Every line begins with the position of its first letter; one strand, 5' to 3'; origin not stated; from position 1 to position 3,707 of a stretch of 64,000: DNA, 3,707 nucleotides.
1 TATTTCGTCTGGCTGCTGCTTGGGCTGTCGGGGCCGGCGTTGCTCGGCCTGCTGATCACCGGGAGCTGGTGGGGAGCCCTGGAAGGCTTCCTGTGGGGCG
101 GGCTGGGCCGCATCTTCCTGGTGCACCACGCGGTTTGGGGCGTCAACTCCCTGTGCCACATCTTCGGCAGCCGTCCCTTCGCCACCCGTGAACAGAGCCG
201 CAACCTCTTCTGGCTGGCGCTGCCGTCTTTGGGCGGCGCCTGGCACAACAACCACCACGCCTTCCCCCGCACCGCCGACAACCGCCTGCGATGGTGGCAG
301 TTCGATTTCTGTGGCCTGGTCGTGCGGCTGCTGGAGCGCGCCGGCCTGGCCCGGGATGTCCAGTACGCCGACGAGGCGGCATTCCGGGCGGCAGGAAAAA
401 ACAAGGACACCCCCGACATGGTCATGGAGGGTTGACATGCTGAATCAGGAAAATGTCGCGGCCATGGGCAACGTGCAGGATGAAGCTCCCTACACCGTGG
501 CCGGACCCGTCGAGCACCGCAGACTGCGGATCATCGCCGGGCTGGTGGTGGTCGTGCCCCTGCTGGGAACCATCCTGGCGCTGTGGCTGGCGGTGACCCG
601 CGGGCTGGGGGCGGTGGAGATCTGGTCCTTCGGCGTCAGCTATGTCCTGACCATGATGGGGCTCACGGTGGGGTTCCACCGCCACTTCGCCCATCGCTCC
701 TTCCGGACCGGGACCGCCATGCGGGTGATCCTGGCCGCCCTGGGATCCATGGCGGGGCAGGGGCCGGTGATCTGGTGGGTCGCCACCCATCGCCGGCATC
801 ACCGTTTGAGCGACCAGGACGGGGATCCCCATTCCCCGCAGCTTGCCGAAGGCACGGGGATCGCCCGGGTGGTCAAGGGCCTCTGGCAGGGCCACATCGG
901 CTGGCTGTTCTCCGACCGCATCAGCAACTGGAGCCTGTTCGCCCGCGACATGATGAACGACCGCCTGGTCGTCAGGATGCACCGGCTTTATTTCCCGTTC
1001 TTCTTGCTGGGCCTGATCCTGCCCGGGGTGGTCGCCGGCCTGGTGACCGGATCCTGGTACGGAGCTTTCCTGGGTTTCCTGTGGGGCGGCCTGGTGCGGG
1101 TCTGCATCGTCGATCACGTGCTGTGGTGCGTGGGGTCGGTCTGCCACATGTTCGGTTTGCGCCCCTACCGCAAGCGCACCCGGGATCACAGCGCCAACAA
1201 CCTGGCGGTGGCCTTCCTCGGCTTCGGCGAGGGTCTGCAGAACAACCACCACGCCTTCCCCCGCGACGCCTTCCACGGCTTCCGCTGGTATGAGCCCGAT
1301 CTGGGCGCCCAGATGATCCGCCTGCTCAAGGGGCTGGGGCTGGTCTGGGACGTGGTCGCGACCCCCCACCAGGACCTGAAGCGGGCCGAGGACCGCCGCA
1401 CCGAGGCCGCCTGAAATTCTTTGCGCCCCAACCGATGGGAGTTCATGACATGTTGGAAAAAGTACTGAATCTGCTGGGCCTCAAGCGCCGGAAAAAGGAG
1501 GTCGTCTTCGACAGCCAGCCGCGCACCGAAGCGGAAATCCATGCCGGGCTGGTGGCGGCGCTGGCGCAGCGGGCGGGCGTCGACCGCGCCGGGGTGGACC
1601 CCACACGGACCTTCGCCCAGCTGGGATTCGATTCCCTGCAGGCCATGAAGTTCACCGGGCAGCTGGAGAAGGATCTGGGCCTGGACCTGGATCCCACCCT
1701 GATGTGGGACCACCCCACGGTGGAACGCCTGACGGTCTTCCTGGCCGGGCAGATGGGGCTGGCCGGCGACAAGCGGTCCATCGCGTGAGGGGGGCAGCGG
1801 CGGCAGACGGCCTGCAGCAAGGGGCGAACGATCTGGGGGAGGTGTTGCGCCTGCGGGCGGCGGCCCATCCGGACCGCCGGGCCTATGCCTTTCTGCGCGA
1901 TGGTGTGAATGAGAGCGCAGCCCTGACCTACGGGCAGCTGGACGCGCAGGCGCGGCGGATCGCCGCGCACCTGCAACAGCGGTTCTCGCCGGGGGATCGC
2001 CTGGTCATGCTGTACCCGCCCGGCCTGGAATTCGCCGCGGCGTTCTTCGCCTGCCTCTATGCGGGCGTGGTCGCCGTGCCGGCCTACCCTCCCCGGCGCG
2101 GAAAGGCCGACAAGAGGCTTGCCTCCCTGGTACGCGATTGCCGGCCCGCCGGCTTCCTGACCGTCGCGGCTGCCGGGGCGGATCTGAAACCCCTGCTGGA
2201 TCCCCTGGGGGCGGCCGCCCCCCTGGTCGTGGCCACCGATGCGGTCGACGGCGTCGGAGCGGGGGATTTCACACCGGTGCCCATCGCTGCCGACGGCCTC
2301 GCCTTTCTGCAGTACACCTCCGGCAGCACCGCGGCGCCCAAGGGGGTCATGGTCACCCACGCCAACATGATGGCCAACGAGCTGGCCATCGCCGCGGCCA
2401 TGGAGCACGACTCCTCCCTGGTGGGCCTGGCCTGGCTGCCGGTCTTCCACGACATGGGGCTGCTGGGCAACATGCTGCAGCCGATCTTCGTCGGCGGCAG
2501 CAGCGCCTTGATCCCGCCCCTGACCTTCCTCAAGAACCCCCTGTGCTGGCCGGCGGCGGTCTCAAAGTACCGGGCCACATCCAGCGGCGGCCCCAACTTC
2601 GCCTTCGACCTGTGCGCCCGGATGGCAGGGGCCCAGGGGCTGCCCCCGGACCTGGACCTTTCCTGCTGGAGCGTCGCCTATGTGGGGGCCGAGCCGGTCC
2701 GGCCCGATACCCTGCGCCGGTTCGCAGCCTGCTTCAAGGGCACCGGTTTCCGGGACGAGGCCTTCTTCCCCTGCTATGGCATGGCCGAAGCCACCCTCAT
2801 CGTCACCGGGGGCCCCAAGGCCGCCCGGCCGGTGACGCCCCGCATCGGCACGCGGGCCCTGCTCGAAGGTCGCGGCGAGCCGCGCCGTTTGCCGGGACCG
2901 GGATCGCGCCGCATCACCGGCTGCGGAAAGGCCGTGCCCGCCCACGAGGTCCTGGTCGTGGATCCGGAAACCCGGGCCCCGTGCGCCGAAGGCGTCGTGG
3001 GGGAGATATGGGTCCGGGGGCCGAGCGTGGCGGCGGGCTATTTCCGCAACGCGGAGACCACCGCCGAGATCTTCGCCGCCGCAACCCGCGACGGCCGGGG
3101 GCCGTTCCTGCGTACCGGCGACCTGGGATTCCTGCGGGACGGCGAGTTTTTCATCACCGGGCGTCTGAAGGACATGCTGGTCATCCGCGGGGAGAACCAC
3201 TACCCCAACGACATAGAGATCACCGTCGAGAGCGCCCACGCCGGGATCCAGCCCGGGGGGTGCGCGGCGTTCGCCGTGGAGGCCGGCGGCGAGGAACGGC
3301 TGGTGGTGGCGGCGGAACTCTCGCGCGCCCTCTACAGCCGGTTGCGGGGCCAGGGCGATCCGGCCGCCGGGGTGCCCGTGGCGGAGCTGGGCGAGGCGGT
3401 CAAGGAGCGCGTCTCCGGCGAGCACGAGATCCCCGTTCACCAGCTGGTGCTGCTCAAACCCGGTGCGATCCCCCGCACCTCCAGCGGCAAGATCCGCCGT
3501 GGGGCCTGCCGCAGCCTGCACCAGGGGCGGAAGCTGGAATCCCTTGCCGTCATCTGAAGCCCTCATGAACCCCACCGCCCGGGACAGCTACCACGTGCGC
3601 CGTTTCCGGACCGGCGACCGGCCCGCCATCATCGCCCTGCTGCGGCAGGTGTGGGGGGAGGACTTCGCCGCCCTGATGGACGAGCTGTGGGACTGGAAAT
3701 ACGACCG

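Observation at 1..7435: Candidate biosynthetic operon for a sulfated N-acyl lipid: two desaturases, ACP, FAAL, GNAT, sulfotransferase and a DHOD-like Fe-S flavoprotein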

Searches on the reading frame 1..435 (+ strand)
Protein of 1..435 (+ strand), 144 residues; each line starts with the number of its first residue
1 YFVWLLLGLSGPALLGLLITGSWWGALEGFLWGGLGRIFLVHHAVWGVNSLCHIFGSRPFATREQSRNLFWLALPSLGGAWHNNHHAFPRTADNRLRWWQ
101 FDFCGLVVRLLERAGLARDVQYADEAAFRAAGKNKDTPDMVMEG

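Call 3: search_protein_families(library=pfam, proteins=[window:1-435:+], max_evalue=0.01)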
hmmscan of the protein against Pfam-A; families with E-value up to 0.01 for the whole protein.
window:1-435:+ (144 aa): 1 family
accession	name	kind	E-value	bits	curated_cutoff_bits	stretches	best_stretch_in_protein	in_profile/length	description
PF00487.30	FA_desaturase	-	2e-06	28.2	29.7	1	4-101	136-231/253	Fatty acid desaturase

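Call 4: search_protein_families(library=ncbifam, proteins=[window:1-435:+], max_evalue=0.01)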
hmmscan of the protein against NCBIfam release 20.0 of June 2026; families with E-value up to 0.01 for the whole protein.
window:1-435:+ (144 aa): 1 family
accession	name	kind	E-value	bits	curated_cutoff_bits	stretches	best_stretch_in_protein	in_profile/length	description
NF049918.1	DesA_fam_desat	equivalog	3.2e-15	56.2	400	1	47-136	167-256/385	DesA family fatty acid desaturase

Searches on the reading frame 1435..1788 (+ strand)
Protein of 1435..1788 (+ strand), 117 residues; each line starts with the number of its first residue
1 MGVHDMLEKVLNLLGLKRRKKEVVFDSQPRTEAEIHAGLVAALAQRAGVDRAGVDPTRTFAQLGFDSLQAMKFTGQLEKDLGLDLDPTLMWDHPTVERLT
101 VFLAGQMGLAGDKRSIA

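Call 3: search_protein_families(library=pfam, proteins=[window:1435-1788:+], max_evalue=0.01)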
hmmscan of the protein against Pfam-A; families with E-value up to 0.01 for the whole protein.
window:1435-1788:+ (117 aa): 1 family
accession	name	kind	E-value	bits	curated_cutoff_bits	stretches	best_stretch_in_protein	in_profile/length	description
PF00550.31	PP-binding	-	1.9e-16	60.5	20.8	1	39-100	3-64/67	Phosphopantetheine attachment site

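Call 4: search_protein_families(library=ncbifam, proteins=[window:1435-1788:+], max_evalue=0.01)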
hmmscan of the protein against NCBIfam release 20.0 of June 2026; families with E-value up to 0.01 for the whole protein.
window:1435-1788:+ (117 aa): 5 families
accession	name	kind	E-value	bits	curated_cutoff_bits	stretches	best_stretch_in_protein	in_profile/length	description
NF045894.1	PKS_plus_SDR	equivalog_domain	2.6e-11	41.9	1740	1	40-107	1445-1513/1515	type I polyketide synthase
NF040607.1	mycolic_Pks13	equivalog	1e-05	23.2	2100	1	31-102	2-73/1680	polyketide synthase Pks13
NF037941.1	PKS_NbtC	equivalog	0.00078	17.5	1150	1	22-86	944-1009/1027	nocobactin polyketide synthase NbtC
NF004716.0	PRK06060.1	equivalog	0.0026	16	1228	1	44-107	556-619/705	p-hydroxybenzoic acid--AMP ligase FadD22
NF004282.0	PRK05691.1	subfamily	0.0037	13.2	4090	1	26-107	578-657/4334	non-ribosomal peptide synthase/polyketide synthase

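Call 8: find_encoding_contigs(protein=window:1435-1788:+, flank=10000, max_places=6)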
Protein window:1435-1788:+ (117 aa): no gene with exactly this product is on record in the collection.

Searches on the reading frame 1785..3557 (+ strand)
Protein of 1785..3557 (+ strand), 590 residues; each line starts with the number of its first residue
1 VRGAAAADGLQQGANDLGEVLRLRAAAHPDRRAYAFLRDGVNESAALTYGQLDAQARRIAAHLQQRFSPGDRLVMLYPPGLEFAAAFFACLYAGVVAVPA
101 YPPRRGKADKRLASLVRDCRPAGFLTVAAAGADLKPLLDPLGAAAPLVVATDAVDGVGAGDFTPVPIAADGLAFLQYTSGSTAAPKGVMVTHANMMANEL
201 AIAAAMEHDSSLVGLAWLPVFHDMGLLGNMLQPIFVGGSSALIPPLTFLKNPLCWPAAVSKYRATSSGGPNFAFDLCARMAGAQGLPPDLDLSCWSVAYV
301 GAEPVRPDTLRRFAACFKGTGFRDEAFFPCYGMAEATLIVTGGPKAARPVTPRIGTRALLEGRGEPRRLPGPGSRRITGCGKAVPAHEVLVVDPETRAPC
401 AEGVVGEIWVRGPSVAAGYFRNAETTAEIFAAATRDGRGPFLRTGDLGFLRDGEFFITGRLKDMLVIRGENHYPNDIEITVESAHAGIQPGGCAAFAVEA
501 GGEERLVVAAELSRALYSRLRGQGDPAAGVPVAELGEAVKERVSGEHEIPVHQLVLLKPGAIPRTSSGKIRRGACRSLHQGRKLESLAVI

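Call 3: search_protein_families(library=pfam, proteins=[window:1785-3557:+], max_evalue=0.01)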
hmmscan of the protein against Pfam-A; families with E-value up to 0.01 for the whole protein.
window:1785-3557:+ (590 aa): 2 families
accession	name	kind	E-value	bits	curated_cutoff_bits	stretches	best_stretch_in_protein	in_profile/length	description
PF00501.34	AMP-binding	-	9.2e-70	235.8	29.9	1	24-420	4-384/384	AMP-binding enzyme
PF23024.1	AMP-dom_DIP2-like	-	7.3e-08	32.9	27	1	463-585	2-106/110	Disco-interacting protein 2-like, AMP domain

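Call 4: search_protein_families(library=ncbifam, proteins=[window:1785-3557:+], max_evalue=0.01)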
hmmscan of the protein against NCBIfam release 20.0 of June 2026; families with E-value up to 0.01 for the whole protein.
window:1785-3557:+ (590 aa): 103 families (the best 25 are shown)
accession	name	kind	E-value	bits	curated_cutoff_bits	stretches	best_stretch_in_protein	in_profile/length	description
NF004282.0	PRK05691.1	subfamily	8.2e-167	556.5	4090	1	17-589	11-568/4334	non-ribosomal peptide synthase/polyketide synthase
NF004509.1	PRK05850.1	subfamily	2.2e-126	422.5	775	1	17-585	5-574/578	fatty-acid--AMP ligase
NF009124.0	PRK12476.1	subfamily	3.9e-117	391.9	922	1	25-579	44-604/612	fatty acyl-AMP ligase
NF038339.3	FAAL_FadD32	equivalog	2.1e-108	363.1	975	1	30-577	33-606/625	long-chain-fatty-acid--AMP ligase FadD32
NF038337.1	FAAL_FadD21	exception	3e-108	362.8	1100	1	20-580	9-570/579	fatty-acid--AMP ligase FAAL21/FadD21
NF006624.1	PRK09192.1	subfamily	1e-107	360.9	600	1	44-582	42-563/567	fatty acyl-AMP ligase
NF040633.1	FadD32_Coryne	exception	3.4e-99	332.8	875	1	37-576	53-609/614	FadD32-like long-chain-fatty-acid--AMP ligase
NF005850.0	PRK07768.1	subfamily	5.9e-94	315.2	572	1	40-577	23-541/545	long-chain-fatty-acid--CoA ligase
NF038338.1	FAAL_FadD28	exception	2.4e-89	300.3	1100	1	19-580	8-571/580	fatty-acid--AMP ligase FAAL28/FadD28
NF004510.0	PRK05851.1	equivalog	2.5e-65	220.6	621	1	47-576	32-517/525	long-chain-fatty acid--ACP ligase MbtM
TIGR01733.1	AA-adenyl-dom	subfamily_domain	5.8e-46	157.1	317.4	1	48-485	1-401/409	amino acid adenylation domain-containing protein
NF004837.0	PRK06187.1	subfamily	5.8e-44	150.2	476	2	167-580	167-523/531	long-chain-fatty-acid--CoA ligase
NF006181.0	PRK08314.1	subfamily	9.3e-44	149.6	705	3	388-489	381-479/563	long-chain-fatty-acid--CoA ligase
NF005702.0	PRK07514.1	subfamily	8.4e-37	126.7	558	1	27-484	12-423/506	malonyl-CoA synthase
NF004114.0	PRK05605.1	equivalog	5.1e-36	124.1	766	3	374-510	387-515/575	long-chain-fatty-acid--CoA ligase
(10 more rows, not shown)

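Call 64: search_solved_structures(query=window:1785-3557:+, max_evalue=1e-20, show_alignments=1)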
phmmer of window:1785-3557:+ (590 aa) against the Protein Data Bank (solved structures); distinct sequences matched with E-value up to 1e-20: 37.
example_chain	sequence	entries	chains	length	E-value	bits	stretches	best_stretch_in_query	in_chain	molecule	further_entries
7r7f_A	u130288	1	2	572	1.1e-152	512.7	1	18-577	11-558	Polyketide synthase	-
7r7g_A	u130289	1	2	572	3.6e-152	511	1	18-577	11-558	Polyketide synthase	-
7r7e_A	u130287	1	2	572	3.6e-152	511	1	18-577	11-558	Polyketide synthase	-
3kxw_A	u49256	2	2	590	2e-124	419.4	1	16-577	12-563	Saframycin Mx1 synthetase B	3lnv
8hd4_A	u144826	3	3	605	1.1e-97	331.1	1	19-582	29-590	Long-chain-fatty-acid--AMP ligase FadD23 | Fatty-acid-CoA ligase FadD23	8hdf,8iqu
5d6j_A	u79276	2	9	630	1.9e-90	307.1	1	25-580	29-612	Acyl-CoA synthase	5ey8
5icr_A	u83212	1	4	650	2.2e-90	307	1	25-580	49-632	Acyl-CoA synthase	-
5ey9_A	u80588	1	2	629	2e-85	290.6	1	27-581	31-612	Long-chain-fatty-acid--AMP ligase FadD32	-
3pbk_A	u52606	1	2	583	3.5e-83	283.2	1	47-582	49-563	Fatty Acyl-Adenylate Ligase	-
5hm3_A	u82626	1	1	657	3.2e-82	280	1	27-582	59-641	Long-chain-fatty-acid--AMP ligase FadD32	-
7wua_A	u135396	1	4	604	3.6e-82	279.8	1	51-579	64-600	Acyl-CoA synthase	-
8hcz_A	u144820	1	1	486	5e-76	259.5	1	19-465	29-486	Long-chain-fatty-acid--AMP ligase FadD23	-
5d6n_A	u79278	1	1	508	1.3e-70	241.7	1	25-461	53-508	Acyl-CoA synthase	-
3e53_A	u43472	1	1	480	2.1e-63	217.9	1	14-460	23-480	FATTY-ACID-CoA LIGASE FADD28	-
3t5a_A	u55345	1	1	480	1.9e-62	214.7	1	14-460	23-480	Long-chain-fatty-acid--AMP ligase FadD28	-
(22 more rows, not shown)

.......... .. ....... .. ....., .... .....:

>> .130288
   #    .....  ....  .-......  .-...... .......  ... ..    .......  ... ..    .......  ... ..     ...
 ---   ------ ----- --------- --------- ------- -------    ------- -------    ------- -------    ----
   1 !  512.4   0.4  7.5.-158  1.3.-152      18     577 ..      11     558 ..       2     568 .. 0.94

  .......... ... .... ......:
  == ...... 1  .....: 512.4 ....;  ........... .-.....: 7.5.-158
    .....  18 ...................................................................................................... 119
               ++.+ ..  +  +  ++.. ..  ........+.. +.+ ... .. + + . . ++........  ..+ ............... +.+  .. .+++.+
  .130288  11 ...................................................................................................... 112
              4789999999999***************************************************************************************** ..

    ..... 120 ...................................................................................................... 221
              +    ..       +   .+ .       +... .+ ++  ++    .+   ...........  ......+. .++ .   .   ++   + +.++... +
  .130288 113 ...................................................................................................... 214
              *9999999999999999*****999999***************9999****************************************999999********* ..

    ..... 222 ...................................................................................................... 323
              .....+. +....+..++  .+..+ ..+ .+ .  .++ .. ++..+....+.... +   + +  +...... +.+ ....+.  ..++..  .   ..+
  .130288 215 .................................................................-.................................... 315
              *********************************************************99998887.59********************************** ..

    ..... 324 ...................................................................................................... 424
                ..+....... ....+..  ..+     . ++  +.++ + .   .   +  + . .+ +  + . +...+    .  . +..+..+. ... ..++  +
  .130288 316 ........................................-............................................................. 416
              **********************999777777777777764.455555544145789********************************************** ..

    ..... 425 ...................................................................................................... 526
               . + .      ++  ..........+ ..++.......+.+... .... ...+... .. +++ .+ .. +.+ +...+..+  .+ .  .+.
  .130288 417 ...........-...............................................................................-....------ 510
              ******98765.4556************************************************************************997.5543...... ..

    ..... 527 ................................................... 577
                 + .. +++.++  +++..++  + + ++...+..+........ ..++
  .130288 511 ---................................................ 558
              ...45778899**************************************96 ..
